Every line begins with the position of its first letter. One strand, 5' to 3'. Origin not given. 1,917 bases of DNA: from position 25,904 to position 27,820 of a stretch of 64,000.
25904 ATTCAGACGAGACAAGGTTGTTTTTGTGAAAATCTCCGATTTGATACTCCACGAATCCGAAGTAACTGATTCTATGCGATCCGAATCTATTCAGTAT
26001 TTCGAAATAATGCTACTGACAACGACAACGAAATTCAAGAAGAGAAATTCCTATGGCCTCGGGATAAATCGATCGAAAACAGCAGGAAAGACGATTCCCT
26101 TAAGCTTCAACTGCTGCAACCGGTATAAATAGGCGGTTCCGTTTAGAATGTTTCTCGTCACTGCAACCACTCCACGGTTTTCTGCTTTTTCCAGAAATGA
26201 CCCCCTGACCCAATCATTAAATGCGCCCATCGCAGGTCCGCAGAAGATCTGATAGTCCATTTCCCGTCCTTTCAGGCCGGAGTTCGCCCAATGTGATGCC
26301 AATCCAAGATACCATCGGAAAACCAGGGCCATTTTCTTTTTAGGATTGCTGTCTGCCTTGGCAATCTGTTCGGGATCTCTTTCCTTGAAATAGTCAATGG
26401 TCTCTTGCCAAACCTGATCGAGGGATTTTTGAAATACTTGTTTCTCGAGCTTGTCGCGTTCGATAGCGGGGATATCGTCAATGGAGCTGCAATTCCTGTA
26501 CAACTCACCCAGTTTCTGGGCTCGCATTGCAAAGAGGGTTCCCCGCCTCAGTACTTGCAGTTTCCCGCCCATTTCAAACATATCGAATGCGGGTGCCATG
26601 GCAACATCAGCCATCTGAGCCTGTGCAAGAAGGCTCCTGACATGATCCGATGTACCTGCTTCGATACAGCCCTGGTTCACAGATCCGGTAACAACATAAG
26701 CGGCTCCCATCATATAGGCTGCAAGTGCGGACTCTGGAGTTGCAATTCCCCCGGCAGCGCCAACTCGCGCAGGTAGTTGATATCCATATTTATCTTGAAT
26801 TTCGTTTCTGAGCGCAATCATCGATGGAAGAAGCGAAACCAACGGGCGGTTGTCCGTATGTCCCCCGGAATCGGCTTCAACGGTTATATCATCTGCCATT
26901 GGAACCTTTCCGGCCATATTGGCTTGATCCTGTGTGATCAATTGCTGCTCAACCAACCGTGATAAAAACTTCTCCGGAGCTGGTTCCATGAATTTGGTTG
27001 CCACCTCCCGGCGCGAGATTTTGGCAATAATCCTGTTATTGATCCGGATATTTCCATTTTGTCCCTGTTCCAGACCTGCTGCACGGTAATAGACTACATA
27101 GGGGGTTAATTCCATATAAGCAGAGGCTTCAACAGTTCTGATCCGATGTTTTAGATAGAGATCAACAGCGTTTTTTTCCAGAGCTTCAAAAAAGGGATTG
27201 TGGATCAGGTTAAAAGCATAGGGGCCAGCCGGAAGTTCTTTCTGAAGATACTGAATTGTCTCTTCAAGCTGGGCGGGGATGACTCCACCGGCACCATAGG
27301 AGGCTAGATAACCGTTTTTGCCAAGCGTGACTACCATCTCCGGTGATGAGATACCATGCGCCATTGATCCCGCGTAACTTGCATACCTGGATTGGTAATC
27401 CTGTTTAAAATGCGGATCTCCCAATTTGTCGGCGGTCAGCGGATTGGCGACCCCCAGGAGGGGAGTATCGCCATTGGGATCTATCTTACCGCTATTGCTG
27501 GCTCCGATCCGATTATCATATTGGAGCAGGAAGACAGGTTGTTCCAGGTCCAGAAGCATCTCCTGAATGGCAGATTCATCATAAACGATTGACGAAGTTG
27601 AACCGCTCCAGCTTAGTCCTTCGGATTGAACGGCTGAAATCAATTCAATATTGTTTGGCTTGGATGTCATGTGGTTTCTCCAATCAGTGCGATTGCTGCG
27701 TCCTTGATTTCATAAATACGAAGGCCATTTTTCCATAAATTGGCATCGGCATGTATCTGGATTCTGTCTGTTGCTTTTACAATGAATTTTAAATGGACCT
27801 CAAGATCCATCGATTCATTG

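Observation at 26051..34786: PUFA-synthase half-cluster: KS-CLF-AT-DH-DH megasynthase plus PfaD enoyl reductase, with no ACP/KR (PfaA-type) partner in 64 kb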

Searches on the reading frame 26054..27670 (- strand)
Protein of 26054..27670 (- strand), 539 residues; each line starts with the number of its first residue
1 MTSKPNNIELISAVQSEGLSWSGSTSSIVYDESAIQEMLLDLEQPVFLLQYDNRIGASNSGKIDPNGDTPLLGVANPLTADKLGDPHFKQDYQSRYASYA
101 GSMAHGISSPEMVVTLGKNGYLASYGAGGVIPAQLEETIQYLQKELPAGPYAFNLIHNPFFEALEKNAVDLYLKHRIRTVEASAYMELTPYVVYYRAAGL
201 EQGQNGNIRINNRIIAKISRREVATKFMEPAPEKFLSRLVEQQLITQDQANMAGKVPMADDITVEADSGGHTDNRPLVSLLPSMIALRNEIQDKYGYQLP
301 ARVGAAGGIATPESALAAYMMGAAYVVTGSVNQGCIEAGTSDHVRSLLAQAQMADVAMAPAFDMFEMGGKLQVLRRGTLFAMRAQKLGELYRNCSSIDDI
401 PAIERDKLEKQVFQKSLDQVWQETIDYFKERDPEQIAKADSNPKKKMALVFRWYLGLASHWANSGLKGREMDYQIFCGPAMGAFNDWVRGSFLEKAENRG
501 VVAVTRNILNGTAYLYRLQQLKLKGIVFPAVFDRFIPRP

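Call 3: search_protein_families(library=pfam, proteins=[window:26054-27670:-], max_evalue=0.01)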
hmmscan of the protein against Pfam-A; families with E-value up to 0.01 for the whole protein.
window:26054-27670:- (539 aa): 3 families
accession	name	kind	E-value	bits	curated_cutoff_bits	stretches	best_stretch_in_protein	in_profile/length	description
PF21607.2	FabD_helical_ins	-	1.8e-34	118.2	27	1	395-473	2-80/80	[Acyl-carrier-protein] S-malonyltransferase, inserted helical domain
PF18328.6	PfaD_N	-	4.6e-11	42.9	26.3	1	21-68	1-53/62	Fatty acid synthase subunit PfaD N-terminal domain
PF03060.21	NMO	-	8.4e-06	25.8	28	1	102-363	17-256/331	Nitronate monooxygenase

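Call 4: search_protein_families(library=ncbifam, proteins=[window:26054-27670:-], max_evalue=0.01)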
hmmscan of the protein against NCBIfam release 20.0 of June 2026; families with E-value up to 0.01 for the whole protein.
window:26054-27670:- (539 aa): 2 families
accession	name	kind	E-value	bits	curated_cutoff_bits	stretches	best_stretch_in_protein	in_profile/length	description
TIGR02814.1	pfaD_fam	subfamily_domain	2.6e-195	649.4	449.25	1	79-517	2-442/444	PfaD family polyunsaturated fatty acid/polyketide biosynthesis protein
TIGR03151.1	enACPred_II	equivalog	0.0057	16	453.1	0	299-375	162-232/307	enoyl-[acyl-carrier-protein] reductase FabK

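Call 8: find_encoding_contigs(protein=window:26054-27670:-, flank=10000, max_places=10)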
Protein window:26054-27670:- (539 aa): no gene with exactly this product is on record in the collection.

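Call 52: search_solved_structures(query=window:26054-27670:-, max_evalue=1e-10)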
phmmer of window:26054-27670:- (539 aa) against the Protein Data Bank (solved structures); distinct sequences matched with E-value up to 1e-10: 6.
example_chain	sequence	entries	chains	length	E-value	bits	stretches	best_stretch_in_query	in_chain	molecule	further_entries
4yx6_A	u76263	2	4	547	5.2e-187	626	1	20-537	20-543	Omega-3 polyunsaturated fatty acid synthase subunit PfaD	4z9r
6lkc_A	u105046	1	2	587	1.5e-184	617.9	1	21-537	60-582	Polyunsaturated fatty acid synthase PfaD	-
9sdd_C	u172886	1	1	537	9.7e-144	483.3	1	34-522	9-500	Polyunsaturated fatty acid synthase subunit C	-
9sdd_B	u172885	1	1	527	9e-141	473.5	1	31-522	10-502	Polyunsaturated fatty acid synthase subunit B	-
4cw5_A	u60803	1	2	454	7.3e-123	414.4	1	81-517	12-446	DFNA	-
4z38_A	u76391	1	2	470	2.6e-110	373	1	73-518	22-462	MlnA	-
